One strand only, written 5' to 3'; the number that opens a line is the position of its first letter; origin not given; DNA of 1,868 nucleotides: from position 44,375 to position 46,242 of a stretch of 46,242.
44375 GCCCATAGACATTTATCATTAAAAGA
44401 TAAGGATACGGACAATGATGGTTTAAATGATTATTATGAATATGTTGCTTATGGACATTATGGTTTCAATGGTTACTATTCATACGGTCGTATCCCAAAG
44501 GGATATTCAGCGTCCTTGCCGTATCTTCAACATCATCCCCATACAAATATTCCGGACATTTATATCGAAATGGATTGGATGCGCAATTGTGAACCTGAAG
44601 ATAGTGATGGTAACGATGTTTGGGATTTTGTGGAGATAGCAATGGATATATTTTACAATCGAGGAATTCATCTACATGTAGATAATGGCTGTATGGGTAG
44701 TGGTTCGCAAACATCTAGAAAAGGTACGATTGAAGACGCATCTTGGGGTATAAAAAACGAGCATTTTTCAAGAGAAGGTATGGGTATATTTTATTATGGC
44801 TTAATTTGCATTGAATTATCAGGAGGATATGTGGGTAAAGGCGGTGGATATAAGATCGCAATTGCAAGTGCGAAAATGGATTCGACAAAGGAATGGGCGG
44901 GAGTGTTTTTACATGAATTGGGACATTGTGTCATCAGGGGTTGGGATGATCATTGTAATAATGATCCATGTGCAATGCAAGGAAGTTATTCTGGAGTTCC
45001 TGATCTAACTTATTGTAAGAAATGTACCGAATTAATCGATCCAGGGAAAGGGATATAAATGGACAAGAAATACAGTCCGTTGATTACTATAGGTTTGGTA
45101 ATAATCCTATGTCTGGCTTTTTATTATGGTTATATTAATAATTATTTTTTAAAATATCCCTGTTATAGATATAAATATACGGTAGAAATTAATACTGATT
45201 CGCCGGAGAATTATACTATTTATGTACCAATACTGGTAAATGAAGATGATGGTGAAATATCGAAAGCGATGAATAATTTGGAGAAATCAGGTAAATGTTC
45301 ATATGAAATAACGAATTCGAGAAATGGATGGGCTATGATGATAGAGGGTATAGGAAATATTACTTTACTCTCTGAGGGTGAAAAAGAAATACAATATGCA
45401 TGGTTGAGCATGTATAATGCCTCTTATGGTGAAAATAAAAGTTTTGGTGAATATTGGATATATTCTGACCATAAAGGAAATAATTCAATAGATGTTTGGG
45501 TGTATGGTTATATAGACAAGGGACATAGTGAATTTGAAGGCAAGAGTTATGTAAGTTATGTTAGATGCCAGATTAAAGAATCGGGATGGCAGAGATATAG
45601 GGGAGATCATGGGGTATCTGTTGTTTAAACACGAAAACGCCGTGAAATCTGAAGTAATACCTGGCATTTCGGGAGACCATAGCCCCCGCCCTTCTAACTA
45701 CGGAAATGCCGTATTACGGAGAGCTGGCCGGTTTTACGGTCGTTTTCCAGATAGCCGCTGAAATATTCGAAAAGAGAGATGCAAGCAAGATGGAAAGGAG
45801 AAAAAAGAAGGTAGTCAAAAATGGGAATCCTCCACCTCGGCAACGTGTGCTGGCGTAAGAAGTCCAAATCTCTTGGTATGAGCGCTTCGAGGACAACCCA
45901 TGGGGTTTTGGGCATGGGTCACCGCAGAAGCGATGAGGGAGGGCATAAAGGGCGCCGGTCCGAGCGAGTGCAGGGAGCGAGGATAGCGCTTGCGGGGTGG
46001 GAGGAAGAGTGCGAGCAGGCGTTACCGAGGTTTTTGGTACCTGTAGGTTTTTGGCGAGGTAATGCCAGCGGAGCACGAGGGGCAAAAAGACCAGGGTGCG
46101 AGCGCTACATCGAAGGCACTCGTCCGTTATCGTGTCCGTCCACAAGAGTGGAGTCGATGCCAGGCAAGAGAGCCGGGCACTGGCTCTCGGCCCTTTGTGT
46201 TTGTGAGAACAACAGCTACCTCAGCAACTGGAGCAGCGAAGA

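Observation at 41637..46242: Candidate C-terminal cassette-switching (polymorphic-effector-like) locus at the 3' end of the 5,002-codon gene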

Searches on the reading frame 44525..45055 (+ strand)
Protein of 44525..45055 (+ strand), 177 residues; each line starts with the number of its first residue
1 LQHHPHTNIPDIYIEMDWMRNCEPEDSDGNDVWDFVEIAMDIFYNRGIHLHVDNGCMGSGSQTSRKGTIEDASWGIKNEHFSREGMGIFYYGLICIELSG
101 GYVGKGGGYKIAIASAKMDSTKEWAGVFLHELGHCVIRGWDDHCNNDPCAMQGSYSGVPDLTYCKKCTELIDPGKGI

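Call 38: search_solved_structures(query=A1, max_evalue=10, show_alignments=3)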
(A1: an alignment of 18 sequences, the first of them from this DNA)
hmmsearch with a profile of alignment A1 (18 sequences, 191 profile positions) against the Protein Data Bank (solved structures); distinct sequences matched with E-value up to 10: 45.
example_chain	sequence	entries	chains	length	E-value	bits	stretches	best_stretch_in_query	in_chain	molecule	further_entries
1kuf_A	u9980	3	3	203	0.00013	25.4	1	97-167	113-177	metalloproteinase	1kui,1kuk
1kug_A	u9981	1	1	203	0.00018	25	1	97-166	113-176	metalloproteinase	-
3gbo_A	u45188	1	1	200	0.0002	24.8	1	99-180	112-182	Zinc metalloproteinase BmooMPalfa-I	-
4q1l_A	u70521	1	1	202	0.00045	23.7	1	97-164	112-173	Snake venom metalloproteinase leucurolysin-A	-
2w12_A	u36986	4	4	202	0.00079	22.8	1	97-161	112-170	ZINC METALLOPROTEINASE BAP1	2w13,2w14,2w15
1nd1_A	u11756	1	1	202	0.00098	22.5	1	97-161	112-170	BaP1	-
1wni_A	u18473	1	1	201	0.0028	21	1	92-161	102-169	Trimerelysin II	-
6x5x_A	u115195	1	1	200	0.0031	20.9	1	99-161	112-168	Snake venom metalloproteinase BmooMP-I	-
5zjk_A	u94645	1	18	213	0.0064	19.9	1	112-169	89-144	Myroilysin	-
5gwd_A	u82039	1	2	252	0.013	18.9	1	112-169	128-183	Myroilysin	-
5czw_A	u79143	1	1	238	0.014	18.8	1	112-169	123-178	Myroilysin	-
1k7g_A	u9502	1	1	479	0.017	18.5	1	69-169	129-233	secreted protease C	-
2x7m_A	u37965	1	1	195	0.027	17.9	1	121-182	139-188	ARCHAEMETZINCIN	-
4j4m_A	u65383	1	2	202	0.028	17.8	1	99-158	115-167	zinc-dependent metalloproteinase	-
3hbv_P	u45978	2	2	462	0.036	17.4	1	69-153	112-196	Secreted protease C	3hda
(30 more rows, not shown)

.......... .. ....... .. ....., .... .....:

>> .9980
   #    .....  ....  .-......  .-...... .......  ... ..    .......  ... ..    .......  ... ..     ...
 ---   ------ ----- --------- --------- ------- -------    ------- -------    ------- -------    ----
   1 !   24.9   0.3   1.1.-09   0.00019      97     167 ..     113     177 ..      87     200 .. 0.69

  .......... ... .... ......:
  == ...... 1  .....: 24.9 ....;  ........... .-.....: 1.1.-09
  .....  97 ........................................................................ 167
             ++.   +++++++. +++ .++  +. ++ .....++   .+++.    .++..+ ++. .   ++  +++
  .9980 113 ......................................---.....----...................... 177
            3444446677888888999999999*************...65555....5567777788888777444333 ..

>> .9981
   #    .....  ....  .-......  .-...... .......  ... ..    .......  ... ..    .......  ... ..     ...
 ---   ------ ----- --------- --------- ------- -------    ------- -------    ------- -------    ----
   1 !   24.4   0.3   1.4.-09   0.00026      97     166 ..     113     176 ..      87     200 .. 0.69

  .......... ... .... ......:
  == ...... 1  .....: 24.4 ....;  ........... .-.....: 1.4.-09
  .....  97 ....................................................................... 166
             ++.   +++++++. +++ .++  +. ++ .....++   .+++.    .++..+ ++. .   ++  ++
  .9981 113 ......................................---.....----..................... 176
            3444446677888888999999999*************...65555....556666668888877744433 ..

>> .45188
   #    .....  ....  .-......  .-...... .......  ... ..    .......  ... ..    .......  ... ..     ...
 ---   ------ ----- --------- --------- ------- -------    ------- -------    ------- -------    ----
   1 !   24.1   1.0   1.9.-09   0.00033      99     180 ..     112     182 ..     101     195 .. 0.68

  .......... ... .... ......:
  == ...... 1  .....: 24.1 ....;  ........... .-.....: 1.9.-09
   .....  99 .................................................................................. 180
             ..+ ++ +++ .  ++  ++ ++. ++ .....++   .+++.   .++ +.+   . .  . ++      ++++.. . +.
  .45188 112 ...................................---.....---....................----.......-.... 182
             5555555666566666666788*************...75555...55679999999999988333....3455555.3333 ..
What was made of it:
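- Protease: the profile hits snake-venom metalloproteinases, myroilysin, serralysin and archaemetzincin (call 38).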

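Call 40: find_homologous_proteins(query=A1, max_evalue=0.00001)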
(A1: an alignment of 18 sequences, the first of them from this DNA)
Query A1 (18 sequences) (177 aa, profile of the alignment): 14 proteins with E <= 0.00001 among 2655 candidates.
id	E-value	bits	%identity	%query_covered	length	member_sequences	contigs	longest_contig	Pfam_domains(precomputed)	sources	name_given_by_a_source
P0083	1.7e-22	98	25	91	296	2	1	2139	PF18884.6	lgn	-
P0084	8.3e-16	77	25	58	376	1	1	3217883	PF18884.6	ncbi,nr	ncbi:MAG: hypothetical protein JSV56_12305 [Methanomassiliicoccales archaeon]|nr:MAG: hypothetical p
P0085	2.9e-15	75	29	27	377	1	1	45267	PF18884.6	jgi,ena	-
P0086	1.3e-14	73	58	7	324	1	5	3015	-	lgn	-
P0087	1.7e-14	72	25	71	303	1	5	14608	-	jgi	jgi:hypothetical protein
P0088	2.6e-14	72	25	81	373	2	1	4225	PF18884.6,PF03495.20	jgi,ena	-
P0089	3.5e-14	71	26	76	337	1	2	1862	-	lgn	-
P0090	1.0e-13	70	24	82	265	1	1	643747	-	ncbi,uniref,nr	ncbi:hypothetical protein [Halosimplex salinum]|uniref:hypothetical protein n=1 Tax=Halosimplex sali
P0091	7.2e-12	64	25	71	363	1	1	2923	-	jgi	jgi:hypothetical protein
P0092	5.8e-11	61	33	26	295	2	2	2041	PF18884.6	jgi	-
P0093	5.6e-9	54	18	72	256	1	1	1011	PF00413.31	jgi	jgi:hypothetical protein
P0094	1.0e-8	54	19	72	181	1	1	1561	PF00413.31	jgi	jgi:hypothetical protein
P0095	5.6e-8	51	90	6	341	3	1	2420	-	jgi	-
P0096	6.9e-7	48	30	13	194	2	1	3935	-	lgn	-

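Call 42: find_encoding_contigs(protein=P0084, flank=6000, max_places=2)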
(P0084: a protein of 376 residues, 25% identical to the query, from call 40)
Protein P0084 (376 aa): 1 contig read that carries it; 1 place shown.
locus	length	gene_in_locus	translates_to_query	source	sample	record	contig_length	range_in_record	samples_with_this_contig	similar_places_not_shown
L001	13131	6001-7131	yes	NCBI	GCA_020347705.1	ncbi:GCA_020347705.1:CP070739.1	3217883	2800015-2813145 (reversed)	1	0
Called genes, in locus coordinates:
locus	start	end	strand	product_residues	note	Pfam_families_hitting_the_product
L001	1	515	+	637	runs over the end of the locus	PF05048:NosD, PF13229:Beta_helix, PF05048:NosD, PF13229:Beta_helix, PF05048:NosD, PF13229:Beta_helix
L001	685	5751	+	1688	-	PF00801:PKD, PF18911:PKD_4, PF18911:PKD_4, PF00801:PKD, PF00801:PKD, PF18911:PKD_4, PF22352:K319L-like_PKD, PF18911:PKD_4, +20 more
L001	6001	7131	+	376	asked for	PF18884:TSP3_bac (weak)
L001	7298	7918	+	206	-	-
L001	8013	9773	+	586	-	PF05048:NosD (weak), PF13229:Beta_helix, PF05048:NosD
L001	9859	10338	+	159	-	PF00571:CBS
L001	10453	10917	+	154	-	PF00571:CBS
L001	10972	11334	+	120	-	-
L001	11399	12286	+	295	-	PF00656:Peptidase_C14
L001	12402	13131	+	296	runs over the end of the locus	PF04055:Radical_SAM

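Call 43: find_encoding_contigs(protein=P0085, flank=6000, max_places=2)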
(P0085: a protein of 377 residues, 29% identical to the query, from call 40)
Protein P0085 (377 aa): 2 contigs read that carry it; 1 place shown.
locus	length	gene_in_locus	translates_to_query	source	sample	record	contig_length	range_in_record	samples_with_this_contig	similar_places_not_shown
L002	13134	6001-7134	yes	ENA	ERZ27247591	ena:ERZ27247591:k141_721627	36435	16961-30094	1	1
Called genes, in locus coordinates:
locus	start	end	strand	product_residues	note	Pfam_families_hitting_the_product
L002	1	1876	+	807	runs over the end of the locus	PF03104:DNA_pol_B_exo1, PF00136:DNA_pol_B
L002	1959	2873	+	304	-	PF00557:Peptidase_M24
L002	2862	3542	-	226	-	PF01269:Fibrillarin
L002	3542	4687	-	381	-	PF21572:Nop5_56-rel_N_Arc, PF01798:Nop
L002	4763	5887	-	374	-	PF04055:Radical_SAM, PF14716:HHH_8 (faint)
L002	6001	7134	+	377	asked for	PF18884:TSP3_bac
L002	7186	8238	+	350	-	PF00044:Gp_dh_N, PF02800:Gp_dh_C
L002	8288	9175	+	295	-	PF01680:SOR_SNZ, PF05690:ThiG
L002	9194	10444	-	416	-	PF02040:ArsB, PF03600:CitMHS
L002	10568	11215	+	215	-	PF23023:Anti-Pycsar_Apyc1 (weak), PF00753:Lactamase_B, PF19583:ODP, PF12706:Lactamase_B_2 (weak)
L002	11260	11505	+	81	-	PF04457:MJ1316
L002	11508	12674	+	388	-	PF00999:Na_H_Exchanger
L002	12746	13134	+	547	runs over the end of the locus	-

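Call 44: find_encoding_contigs(protein=P0087, flank=6000, max_places=3)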
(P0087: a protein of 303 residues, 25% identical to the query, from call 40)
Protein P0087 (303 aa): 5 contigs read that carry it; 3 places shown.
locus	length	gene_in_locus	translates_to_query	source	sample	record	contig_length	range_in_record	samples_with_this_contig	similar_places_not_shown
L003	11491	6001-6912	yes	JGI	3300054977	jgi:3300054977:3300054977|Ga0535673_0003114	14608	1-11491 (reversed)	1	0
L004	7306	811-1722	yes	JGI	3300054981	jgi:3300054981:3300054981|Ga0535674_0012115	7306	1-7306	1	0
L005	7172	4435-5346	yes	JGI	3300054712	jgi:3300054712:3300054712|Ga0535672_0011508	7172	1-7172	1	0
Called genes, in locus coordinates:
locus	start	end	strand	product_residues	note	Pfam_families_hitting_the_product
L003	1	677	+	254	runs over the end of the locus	PF02353:CMAS (weak), PF13489:Methyltransf_23, PF01209:Ubie_methyltran (weak), PF13649:Methyltransf_25, PF13847:Methyltransf_31, PF08241:Methyltransf_11, PF08242:Methyltransf_12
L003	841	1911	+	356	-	-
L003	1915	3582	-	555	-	PF01602:Adaptin_N (faint), PF02985:HEAT (faint), PF12717:Cnd1 (faint), PF13646:HEAT_2, PF13513:HEAT_EZ (weak), PF14520:HHH_5 (faint), PF20168:PDS5 (faint)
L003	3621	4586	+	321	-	PF00248:Aldo_ket_red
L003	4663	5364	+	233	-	PF00702:Hydrolase, PF13419:HAD_2, PF13242:Hydrolase_like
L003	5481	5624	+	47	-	PF24434:DUF7557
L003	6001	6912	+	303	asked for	-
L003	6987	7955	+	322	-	PF00561:Abhydrolase_1, PF12146:Hydrolase_4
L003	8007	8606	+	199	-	PF00293:NUDIX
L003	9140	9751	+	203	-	PF00293:NUDIX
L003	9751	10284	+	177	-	PF00293:NUDIX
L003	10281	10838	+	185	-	PF00293:NUDIX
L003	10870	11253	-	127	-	PF00903:Glyoxalase, PF13468:Glyoxalase_3, PF13669:Glyoxalase_4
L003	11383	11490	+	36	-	?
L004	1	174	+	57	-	?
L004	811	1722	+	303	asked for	-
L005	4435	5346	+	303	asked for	-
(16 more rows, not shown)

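Call 47: search_protein_families(library=ncbifam, proteins=[P0084], max_evalue=0.1)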
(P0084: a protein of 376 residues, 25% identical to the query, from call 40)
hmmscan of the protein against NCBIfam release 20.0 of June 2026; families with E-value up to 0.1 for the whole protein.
P0084 (376 aa): 3 families
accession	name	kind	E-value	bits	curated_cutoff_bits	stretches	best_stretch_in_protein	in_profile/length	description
NF042425.1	Amuc_1099_fam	equivalog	6.2e-11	42.4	50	3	20-55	116-151/321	Amuc_1099 family pilus-like system protein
NF047639.1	throspo3_MtsD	equivalog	2.2e-09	36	800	2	28-103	455-530/651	cell-cell cohesion protein MtsD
NF033765.2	gliding_CglD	equivalog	6e-07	27.6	400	2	26-66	259-299/1124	adventurous gliding motility lipoprotein CglD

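Call 49: find_encoding_contigs(protein=P0088, flank=5000, max_places=3)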
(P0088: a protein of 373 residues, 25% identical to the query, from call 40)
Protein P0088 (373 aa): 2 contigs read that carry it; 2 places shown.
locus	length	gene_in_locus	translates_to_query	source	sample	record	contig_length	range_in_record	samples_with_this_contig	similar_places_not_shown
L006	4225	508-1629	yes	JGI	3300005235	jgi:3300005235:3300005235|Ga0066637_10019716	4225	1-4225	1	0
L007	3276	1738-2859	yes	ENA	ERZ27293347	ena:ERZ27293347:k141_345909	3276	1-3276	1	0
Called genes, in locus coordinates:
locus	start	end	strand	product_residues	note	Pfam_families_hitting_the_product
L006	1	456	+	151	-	?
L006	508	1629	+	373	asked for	PF03495:Binary_toxB (faint), PF18884:TSP3_bac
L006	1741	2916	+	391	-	PF27218:MJ0043_C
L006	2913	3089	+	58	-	PF00037:Fer4, PF12837:Fer4_6 (weak), PF13237:Fer4_10, PF14697:Fer4_21, PF25160:LdpA_Fe-S-bd (faint), PF12838:Fer4_7, PF13187:Fer4_9 (weak), PF00037:Fer4 (weak), +5 more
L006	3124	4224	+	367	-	?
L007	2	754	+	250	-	?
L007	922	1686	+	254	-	PF09754:PAC2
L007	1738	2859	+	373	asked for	PF03495:Binary_toxB (faint), PF18884:TSP3_bac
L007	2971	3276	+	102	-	?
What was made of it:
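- Many protease homologues are plain stand-alone genes (calls 43, 44, 49).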

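Call 50: find_encoding_contigs(protein=P0092, flank=5000, max_places=3)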
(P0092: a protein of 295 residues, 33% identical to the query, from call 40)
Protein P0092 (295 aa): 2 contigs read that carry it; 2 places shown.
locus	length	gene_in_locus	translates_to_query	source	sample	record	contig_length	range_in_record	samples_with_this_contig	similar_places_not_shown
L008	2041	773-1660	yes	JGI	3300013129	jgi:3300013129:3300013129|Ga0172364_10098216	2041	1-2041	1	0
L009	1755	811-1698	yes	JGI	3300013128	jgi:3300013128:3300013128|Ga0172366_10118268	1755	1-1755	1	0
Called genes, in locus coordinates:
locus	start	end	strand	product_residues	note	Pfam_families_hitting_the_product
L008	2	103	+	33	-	?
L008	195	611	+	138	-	PF01867:Cas_Cas1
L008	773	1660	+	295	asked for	PF18884:TSP3_bac (faint)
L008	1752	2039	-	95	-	?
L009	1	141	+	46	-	?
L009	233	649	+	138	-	PF01867:Cas_Cas1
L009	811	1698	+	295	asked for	PF18884:TSP3_bac (faint)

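Call 51: find_encoding_contigs(protein=P0095, flank=5000, max_places=3)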
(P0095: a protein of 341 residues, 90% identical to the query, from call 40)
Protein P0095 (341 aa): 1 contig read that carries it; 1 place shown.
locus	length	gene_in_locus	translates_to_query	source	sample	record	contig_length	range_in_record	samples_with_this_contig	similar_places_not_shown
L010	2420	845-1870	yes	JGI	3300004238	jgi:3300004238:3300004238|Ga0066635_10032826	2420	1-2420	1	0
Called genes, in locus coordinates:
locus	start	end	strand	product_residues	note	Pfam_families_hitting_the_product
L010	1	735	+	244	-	?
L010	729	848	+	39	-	-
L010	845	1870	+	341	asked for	-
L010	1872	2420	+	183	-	?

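Call 55: predict_structure(alignment_id=A1)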
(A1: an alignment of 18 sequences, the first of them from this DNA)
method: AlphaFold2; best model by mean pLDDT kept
length: 177 residues; sequences in the alignment: 18
mean_pLDDT: 76.5   pTM: 0.79
mean pLDDT of the five models: 76.5, 75.7, 73.4, 73.3, 68.4
residues with pLDDT >= 90: 24; 70-90: 94; 50-70: 49; < 50: 10
segments of 3 or more residues with pLDDT < 50: 22-24, 175-177
pLDDT, mean of each block of 10 residues (from residue 1): 67 84 51 85 89 73 65 64 77 88 87 88 91 81 76 66 85 51
secondary structure, 60 per line:
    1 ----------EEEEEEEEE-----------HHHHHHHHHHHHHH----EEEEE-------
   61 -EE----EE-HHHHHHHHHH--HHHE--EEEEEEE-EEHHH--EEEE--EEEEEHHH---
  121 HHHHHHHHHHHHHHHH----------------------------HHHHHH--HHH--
elements in order: E11-19 H31-44 E49-53 H71-80 E89-95 E104-107 E110-114 H121-136 H165-170
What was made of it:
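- The AF2 model has pLDDT 76.5 and pTM 0.79 (call 55).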

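Call 59: fold_search(model_id=the predicted structure, library=pdb)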
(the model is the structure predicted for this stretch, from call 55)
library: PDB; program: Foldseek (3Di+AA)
matches with E <= 10: 624; with E <= 0.001: 25
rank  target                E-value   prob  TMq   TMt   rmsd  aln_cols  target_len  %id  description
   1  1yp1_A                1.5e-05  1.00  0.64  0.58   4.7       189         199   16  Crystal structure of a non-hemorrhagic fibrin(ogen)olytic metalloproteinase from venom of Agkistrodon acutus (released 2006-01-17)
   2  2dw0_A                3.2e-05  1.00  0.64  0.30   5.3       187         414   12  Crystal structure of VAP2 from Crotalus atrox venom (Form 2-1 crystal) (released 2007-07-10)
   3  3dsl_B                3.2e-05  1.00  0.63  0.30   5.4       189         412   16  The Three-dimensional Structure of Bothropasin, the Main Hemorrhagic Factor from Bothrops jararaca venom. (released 2008-10-21)
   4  4dd8_D                5.1e-05  1.00  0.61  0.53   5.3       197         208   13  ADAM-8 metalloproteinase domain with bound batimastat (released 2012-06-06)
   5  4j4m_A                5.4e-05  1.00  0.64  0.59   5.0       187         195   11  Crystal structure of TM-1, a Trimeresurus mucrosquamatus venom metalloproteinase (released 2013-07-10)
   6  2dw1_A                5.8e-05  1.00  0.63  0.30   5.6       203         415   11  Crystal structure of VAP2 from Crotalus atrox venom (Form 2-2 crystal) (released 2007-07-10)
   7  3hdb_A                6.6e-05  1.00  0.65  0.31   4.9       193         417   12  Crystal structure of AaHIV, A metalloproteinase from venom of Agkistrodon Acutus (released 2009-08-11)
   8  1qua                  9.6e-05  1.00  0.63  0.57   5.3       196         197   12  CRYSTAL STRUCTURE OF ACUTOLYSIN-C, A HEMORRHAGIC TOXIN FROM THE SNAKE VENOM OF AGKISTRODON ACUTUS, AT 2.2 A RESOLUTION (released 2000-07-05)
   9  7pou_B                1.4e-04  1.00  0.61  0.34   5.2       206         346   16  Crystal structure of profragilysin-3 (proBFT-3) from Bacteroides fragilis in complex with hesperetin. (released 2022-09-14)
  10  7pnd_A                2.1e-04  1.00  0.60  0.33   4.7       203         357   16  Crystal structure of profragilysin-3 (proBFT-3) from Bacteroides fragilis at 1.85 A resolution. (released 2022-09-14)
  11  7pol_B                2.5e-04  1.00  0.56  0.33   5.6       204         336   16  Crystal structure of profragilysin-3 (proBFT-3) from Bacteroides fragilis in complex with flumequine (released 2022-09-14)
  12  7pou_A                2.7e-04  1.00  0.62  0.35   5.1       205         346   15  Crystal structure of profragilysin-3 (proBFT-3) from Bacteroides fragilis in complex with hesperetin. (released 2022-09-14)
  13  8wem_C                3.0e-04  1.00  0.61  0.34   4.7       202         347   14  Bacteroides fragilis toxin 1 (released 2024-09-25)
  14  7pnd_B                3.0e-04  1.00  0.60  0.34   6.2       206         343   14  Crystal structure of profragilysin-3 (proBFT-3) from Bacteroides fragilis at 1.85 A resolution. (released 2022-09-14)
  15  3p24_B                3.2e-04  1.00  0.62  0.34   4.5       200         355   16  Structure of profragilysin-3 from Bacteroides fragilis (released 2010-12-29)
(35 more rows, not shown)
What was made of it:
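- On Metzincin clan: The fold matches adamalysins at TM 0.64 and E 1e-5 (call 59).
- Closest known: Archaemetzincins. Same: An overall fold closest to adamalysin and fragilysin (call 59).
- Checked: The metzincin call is confirmed and strengthened (calls 38, 55, 59).
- Foldseek top hits are adamalysins, ADAM and fragilysin at E 1e-5 and TM 0.64 (call 59).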

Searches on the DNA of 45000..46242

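Call 10: search_rna_families(source=window, start=45000, end=46242, threshold=evalue, max_evalue=1)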
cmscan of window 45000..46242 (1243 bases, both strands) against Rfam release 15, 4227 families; matches with E-value up to 1: 0.
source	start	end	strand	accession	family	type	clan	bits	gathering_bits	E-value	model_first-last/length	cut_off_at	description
